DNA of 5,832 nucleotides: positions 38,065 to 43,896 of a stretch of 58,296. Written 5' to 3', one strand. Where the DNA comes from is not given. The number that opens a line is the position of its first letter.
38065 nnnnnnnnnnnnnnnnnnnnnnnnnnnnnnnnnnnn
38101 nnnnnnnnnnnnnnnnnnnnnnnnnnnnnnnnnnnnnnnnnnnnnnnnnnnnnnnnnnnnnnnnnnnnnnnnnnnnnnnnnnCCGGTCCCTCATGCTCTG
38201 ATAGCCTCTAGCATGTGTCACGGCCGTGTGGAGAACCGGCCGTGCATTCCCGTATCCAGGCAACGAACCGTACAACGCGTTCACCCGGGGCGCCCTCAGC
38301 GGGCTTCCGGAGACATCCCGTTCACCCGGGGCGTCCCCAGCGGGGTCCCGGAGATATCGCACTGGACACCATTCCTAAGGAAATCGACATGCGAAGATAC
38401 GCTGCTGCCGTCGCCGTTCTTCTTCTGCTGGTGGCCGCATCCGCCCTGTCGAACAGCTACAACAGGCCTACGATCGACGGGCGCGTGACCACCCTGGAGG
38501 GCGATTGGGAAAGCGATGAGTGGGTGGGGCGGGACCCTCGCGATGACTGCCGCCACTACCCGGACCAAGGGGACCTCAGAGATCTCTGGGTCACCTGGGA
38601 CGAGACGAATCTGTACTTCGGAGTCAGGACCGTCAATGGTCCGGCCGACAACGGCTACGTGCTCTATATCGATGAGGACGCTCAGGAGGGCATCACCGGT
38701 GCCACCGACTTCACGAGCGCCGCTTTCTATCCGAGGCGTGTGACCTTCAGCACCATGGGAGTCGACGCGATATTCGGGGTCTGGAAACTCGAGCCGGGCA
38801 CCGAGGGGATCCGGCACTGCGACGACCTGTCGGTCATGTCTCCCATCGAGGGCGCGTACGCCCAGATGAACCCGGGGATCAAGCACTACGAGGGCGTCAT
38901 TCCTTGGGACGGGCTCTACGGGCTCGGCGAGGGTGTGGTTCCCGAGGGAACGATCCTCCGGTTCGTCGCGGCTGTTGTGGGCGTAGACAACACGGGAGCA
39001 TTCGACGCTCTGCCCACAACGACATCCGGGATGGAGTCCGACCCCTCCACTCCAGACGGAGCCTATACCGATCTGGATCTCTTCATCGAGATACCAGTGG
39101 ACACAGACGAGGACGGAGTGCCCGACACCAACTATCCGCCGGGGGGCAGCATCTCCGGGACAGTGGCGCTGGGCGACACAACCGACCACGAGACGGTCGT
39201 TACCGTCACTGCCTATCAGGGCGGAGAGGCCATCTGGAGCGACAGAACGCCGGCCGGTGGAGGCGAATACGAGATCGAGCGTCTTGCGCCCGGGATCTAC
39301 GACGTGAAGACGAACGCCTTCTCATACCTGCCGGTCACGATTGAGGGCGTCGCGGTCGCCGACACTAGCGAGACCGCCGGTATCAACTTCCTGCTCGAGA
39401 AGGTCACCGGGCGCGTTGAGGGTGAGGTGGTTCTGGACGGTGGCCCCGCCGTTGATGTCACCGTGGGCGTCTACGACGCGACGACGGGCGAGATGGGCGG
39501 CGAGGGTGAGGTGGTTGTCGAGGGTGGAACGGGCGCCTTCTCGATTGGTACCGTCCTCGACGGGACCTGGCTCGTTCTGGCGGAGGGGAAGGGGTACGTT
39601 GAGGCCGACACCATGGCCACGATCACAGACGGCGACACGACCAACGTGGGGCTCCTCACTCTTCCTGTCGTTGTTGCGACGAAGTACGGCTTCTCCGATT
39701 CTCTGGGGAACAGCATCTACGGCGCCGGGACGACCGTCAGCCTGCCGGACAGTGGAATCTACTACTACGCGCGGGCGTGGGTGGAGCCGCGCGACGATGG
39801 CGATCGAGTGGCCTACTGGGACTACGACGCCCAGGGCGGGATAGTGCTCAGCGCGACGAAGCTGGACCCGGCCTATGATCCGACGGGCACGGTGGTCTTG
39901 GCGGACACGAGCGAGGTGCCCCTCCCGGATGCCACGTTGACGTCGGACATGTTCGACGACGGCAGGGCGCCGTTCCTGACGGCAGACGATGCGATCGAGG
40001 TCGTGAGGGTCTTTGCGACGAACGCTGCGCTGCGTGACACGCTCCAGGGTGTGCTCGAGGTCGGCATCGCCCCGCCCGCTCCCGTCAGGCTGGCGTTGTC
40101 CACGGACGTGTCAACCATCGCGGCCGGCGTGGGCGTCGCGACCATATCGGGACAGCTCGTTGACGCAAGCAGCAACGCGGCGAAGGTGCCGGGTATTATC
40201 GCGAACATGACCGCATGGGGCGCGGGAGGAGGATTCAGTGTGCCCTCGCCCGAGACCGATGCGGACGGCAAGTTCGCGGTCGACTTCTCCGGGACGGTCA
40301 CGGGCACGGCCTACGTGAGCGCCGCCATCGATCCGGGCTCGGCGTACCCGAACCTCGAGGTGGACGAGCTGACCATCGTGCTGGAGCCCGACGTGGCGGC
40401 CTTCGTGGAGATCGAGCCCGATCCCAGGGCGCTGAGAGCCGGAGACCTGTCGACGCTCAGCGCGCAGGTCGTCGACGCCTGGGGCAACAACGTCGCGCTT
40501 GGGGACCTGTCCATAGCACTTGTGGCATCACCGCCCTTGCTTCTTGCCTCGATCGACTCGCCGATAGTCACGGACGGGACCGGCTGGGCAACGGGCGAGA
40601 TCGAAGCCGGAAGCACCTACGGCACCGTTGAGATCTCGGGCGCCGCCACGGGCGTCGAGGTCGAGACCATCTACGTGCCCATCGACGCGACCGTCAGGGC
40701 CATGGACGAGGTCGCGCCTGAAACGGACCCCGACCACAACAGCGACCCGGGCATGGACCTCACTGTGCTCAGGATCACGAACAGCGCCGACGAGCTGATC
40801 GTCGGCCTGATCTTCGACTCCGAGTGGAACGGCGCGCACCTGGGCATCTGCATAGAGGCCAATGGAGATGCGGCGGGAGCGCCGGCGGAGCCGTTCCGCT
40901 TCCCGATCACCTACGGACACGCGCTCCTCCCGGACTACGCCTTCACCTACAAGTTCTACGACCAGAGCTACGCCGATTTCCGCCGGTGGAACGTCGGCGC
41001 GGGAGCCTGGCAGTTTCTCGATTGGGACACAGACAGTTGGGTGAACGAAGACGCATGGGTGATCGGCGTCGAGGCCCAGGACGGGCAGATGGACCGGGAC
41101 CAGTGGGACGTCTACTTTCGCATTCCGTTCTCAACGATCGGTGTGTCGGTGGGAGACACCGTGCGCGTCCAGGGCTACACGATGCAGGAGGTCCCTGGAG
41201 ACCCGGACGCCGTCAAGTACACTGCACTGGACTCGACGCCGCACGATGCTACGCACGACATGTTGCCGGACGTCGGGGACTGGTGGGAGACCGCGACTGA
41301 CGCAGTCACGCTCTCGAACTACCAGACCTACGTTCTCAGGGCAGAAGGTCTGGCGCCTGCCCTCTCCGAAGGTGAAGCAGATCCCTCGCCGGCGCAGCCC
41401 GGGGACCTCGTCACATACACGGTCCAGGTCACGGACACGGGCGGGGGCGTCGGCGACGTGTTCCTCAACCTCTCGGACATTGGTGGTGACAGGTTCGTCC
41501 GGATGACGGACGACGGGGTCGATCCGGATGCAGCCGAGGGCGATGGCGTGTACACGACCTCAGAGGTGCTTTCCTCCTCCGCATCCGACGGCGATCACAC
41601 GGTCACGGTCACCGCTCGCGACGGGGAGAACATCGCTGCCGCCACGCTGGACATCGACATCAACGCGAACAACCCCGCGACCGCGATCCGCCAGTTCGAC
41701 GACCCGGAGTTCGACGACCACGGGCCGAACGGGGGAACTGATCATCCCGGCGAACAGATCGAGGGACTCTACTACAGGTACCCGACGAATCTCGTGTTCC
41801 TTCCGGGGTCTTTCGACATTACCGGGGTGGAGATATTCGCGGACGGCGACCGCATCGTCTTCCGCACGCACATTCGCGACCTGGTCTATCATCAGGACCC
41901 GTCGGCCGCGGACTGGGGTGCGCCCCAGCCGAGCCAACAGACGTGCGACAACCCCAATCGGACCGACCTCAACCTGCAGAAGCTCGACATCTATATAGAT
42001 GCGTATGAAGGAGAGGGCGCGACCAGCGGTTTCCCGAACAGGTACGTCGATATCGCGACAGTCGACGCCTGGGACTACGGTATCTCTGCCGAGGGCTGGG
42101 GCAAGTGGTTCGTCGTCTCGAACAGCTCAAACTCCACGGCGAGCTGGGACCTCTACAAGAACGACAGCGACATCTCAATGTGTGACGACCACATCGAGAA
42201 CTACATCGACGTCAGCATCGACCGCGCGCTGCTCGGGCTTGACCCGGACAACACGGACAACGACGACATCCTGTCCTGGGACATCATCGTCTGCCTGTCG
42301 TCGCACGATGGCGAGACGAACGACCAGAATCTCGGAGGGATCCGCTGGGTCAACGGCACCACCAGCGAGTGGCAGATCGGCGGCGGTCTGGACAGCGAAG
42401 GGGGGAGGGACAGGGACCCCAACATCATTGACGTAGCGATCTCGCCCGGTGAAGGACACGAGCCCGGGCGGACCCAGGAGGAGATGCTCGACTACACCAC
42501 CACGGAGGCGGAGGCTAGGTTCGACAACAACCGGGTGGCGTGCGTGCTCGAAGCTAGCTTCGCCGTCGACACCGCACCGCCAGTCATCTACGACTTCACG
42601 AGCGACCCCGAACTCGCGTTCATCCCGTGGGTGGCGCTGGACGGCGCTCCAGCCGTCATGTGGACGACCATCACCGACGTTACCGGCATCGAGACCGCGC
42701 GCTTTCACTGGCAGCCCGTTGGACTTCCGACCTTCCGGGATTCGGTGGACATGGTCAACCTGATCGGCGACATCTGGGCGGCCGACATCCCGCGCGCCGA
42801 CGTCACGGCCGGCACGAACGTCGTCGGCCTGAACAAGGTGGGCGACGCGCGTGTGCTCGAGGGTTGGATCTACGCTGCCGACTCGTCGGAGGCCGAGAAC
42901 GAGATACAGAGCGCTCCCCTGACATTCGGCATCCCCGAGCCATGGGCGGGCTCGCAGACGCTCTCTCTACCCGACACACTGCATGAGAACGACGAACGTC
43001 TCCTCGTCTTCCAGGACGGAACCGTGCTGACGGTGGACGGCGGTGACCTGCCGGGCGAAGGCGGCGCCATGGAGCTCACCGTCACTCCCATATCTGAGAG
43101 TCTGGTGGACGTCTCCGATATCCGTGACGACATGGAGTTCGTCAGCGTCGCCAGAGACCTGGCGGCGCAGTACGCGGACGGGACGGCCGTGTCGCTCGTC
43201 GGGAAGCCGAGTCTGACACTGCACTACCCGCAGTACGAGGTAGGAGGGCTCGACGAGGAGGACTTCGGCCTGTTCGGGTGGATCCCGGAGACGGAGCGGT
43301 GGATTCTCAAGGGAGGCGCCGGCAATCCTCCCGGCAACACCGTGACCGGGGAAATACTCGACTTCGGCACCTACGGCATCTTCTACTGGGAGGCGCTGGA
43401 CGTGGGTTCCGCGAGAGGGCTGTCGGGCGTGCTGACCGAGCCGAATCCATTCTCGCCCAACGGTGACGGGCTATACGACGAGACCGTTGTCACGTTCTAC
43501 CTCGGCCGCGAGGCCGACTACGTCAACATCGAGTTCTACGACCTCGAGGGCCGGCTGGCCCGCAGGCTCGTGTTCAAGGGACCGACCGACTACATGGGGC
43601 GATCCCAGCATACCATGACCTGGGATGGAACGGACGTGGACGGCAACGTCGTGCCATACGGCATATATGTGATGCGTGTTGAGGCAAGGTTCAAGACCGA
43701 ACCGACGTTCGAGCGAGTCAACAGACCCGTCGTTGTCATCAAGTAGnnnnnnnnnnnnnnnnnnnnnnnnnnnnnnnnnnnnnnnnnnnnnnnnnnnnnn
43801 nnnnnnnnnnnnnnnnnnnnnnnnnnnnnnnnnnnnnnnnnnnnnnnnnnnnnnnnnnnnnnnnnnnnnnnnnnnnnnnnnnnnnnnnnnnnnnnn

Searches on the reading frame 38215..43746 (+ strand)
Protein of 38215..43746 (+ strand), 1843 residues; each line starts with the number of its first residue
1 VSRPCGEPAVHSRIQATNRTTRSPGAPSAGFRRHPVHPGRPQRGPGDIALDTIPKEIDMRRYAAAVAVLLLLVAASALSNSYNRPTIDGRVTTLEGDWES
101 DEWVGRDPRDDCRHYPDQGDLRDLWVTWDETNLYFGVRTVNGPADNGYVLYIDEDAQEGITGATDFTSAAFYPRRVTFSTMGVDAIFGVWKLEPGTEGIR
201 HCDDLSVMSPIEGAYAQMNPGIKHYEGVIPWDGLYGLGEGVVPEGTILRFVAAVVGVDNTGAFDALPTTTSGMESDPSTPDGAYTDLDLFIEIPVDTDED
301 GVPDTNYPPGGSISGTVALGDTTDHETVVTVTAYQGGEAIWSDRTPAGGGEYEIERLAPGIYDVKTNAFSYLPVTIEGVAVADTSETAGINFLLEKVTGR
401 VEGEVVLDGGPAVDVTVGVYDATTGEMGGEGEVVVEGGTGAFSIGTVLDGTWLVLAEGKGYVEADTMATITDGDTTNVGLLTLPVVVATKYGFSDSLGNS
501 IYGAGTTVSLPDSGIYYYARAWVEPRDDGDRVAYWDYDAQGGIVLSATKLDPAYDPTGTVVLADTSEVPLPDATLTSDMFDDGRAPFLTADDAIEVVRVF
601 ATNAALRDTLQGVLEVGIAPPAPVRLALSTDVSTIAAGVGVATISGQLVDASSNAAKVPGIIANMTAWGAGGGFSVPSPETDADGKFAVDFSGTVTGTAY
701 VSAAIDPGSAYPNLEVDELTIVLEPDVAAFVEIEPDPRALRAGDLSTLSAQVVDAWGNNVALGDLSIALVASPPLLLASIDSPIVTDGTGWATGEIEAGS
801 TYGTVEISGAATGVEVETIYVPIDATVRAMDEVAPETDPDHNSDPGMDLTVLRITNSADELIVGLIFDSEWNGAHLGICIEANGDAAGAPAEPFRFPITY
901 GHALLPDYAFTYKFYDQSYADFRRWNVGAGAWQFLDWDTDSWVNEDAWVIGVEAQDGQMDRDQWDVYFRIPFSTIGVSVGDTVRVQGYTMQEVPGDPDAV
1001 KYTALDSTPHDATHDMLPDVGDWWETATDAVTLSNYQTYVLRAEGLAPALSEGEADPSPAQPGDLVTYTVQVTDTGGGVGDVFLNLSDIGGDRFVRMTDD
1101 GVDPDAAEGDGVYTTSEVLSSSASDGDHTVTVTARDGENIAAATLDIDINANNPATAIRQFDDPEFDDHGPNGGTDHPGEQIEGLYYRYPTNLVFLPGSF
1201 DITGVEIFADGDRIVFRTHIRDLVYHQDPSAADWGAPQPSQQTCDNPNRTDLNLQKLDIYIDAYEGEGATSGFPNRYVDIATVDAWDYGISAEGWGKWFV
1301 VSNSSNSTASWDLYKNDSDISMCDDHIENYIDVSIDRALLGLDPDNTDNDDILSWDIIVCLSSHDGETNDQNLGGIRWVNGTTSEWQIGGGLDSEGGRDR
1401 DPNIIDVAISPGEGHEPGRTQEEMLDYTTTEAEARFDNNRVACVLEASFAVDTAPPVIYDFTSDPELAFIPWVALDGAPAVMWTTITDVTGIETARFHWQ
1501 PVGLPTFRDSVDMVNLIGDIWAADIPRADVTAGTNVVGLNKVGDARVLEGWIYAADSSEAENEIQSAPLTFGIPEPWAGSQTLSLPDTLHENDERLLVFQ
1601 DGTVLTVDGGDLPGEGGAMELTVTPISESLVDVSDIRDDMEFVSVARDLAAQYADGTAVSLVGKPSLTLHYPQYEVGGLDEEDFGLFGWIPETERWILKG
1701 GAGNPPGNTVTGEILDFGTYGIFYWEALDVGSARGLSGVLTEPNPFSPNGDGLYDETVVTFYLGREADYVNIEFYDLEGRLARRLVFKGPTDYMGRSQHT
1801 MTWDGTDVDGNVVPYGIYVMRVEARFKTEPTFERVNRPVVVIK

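Call 7: search_protein_families(library=pfam, proteins=[window:38215-43746:+], max_evalue=0.001)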
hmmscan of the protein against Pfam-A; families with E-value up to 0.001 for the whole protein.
window:38215-43746:+ (1843 aa): 5 families
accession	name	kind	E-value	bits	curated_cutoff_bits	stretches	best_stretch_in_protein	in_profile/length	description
PF09985.14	Glucodextran_C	-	3.5e-29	102.4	22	1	1158-1431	1-219/228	C-terminal binding-module, SLH-like, of glucodextranase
PF13860.13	FlgD_ig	-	4.9e-06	26.9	27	1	1758-1824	13-75/79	FlgD Ig-like domain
PF09134.16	Invasin_D3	-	1.7e-05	25.7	33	0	631-706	10-83/98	Invasin, domain 3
PF13620.12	CarboxypepD_reg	-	0.0006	20.5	32.3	0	313-394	2-81/82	Carboxypeptidase regulatory-like domain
PF02369.22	Big_1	-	0.00074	20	34.9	0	633-708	10-83/93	Bacterial Ig-like domain (group 1)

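Call 33: search_protein_families(library=ncbifam, proteins=[window:38215-43746:+], max_evalue=0.001)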
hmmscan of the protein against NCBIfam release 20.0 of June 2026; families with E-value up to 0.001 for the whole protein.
window:38215-43746:+ (1843 aa): 2 families
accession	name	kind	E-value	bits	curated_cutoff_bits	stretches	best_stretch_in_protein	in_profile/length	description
NF041940.1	choice_anch_X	domain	4.7e-05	23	25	1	1096-1134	2-37/37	choice-of-anchor X domain-containing protein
NF005176.1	PRK06655.1-1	equivalog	0.00084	19.3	230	0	1758-1829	87-154/197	flagellar hook assembly protein FlgD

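Call 40: search_solved_structures(query=window:38215-43746:+, max_evalue=0.01)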
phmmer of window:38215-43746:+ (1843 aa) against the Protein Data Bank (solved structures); distinct sequences matched with E-value up to 0.01: 1.
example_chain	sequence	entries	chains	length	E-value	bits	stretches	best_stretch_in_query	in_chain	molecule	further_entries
7eh9_A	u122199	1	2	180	0.0097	16.3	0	1762-1824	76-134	Basal-body rod modification protein FlgD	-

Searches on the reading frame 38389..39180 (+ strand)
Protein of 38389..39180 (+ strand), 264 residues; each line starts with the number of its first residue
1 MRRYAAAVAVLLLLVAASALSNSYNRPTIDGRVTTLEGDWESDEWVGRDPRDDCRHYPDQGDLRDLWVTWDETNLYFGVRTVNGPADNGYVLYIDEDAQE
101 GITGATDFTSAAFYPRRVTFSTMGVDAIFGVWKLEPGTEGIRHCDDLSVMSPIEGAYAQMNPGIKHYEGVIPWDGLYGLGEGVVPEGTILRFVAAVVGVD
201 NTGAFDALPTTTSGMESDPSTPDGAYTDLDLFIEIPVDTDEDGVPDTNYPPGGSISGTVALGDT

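Call 71: search_solved_structures(query=window:38389-39180:+, max_evalue=10)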
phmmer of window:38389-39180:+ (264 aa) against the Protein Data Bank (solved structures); distinct sequences matched with E-value up to 10: 0.

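Call 72: search_protein_families(library=pfam, proteins=[window:38389-39180:+], max_evalue=10)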
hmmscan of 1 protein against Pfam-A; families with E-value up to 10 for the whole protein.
window:38389-39180:+ (264 aa): 0 families

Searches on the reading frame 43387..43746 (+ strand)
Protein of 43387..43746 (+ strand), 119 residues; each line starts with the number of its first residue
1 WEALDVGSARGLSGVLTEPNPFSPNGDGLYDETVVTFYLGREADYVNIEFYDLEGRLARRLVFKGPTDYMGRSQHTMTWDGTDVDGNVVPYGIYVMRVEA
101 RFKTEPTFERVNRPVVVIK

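Call 75: search_protein_families(library=ncbifam, proteins=[window:43387-43746:+], max_evalue=1)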
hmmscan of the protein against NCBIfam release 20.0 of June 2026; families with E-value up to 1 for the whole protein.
window:43387-43746:+ (119 aa): 9 families
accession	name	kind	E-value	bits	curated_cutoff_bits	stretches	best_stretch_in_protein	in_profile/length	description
NF005176.1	PRK06655.1-1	equivalog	2.5e-05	24.3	230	1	33-105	86-154/197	flagellar hook assembly protein FlgD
NF053608.1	Lsa66_OmpA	equivalog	4.6e-05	22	700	1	40-103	173-231/581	fibronectin-binding adhesin Lsa66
NF009453.0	PRK12813.1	equivalog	0.00036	20.1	264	1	72-103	145-176/223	flagellar basal body rod modification protein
NF033707.1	T9SS_sortase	equivalog_domain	0.00049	17.8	420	1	13-104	997-1081/1095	type IX secretion system sortase PorU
NF009452.0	PRK12812.1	equivalog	0.0012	18.1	258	1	36-98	142-204/289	flagellar basal body rod modification protein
NF040553.1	SGO_0316_fam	subfamily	0.02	12.5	1400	1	22-99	966-1055/1486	SGO_0316/SGO_0317 family LPXTG-anchored serine peptidase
TIGR04131.1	Bac_Flav_CTERM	domain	0.043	14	35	1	19-94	4-65/85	T9SS type B sorting domain-containing protein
NF009276.0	PRK12633.1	equivalog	0.044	13.5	383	1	40-101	125-182/234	flagellar basal body rod modification protein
NF009277.0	PRK12634.1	equivalog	0.07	13.2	333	1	42-96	120-170/221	flagellar basal body rod modification protein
